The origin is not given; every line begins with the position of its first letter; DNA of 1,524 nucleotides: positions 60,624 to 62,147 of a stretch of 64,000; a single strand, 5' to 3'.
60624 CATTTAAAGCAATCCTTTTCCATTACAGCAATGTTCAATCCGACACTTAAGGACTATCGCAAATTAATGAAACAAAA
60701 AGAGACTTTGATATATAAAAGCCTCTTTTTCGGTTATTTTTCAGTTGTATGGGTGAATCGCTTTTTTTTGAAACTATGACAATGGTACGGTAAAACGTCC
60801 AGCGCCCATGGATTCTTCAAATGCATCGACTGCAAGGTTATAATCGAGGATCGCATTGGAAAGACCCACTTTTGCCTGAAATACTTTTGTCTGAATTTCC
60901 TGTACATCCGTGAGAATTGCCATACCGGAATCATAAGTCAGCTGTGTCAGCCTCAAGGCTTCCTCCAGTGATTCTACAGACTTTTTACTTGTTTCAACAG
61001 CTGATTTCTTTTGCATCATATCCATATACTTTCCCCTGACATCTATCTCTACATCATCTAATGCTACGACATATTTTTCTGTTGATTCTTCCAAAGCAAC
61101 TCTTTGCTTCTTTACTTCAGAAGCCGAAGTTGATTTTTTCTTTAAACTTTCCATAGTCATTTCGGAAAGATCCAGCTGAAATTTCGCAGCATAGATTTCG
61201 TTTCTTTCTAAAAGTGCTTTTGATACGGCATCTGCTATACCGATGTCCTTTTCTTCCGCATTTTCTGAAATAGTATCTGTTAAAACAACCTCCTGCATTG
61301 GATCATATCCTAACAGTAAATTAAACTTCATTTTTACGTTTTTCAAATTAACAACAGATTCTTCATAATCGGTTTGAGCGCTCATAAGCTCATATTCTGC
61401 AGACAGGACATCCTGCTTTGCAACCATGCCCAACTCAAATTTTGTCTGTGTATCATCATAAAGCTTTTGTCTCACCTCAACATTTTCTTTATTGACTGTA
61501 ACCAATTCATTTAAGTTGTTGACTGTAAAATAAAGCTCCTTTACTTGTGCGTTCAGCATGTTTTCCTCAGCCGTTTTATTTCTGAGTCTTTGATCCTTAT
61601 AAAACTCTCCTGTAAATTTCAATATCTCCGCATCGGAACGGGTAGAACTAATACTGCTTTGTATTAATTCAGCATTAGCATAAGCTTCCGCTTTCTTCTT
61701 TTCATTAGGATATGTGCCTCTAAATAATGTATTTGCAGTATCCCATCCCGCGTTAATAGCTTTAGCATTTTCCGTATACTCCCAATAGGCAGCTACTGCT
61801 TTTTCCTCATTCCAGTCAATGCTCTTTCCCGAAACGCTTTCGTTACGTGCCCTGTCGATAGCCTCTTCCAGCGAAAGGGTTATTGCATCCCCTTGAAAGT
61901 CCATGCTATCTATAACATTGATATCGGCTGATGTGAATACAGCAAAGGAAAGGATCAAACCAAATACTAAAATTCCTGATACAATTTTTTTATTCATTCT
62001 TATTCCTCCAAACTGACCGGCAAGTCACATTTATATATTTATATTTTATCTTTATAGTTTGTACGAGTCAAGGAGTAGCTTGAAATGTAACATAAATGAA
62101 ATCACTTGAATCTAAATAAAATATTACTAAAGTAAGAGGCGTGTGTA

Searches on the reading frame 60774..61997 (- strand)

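Call 71: search_protein_families(library=pfam, proteins=[window:60774-61997:-], max_evalue=0.00001)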
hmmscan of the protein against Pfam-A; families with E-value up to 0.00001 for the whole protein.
window:60774-61997:- (407 aa): 1 family
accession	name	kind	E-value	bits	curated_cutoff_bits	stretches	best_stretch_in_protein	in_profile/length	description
PF02321.23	OEP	-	5.3e-25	88.7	22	2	292-398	81-187/187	Outer membrane efflux protein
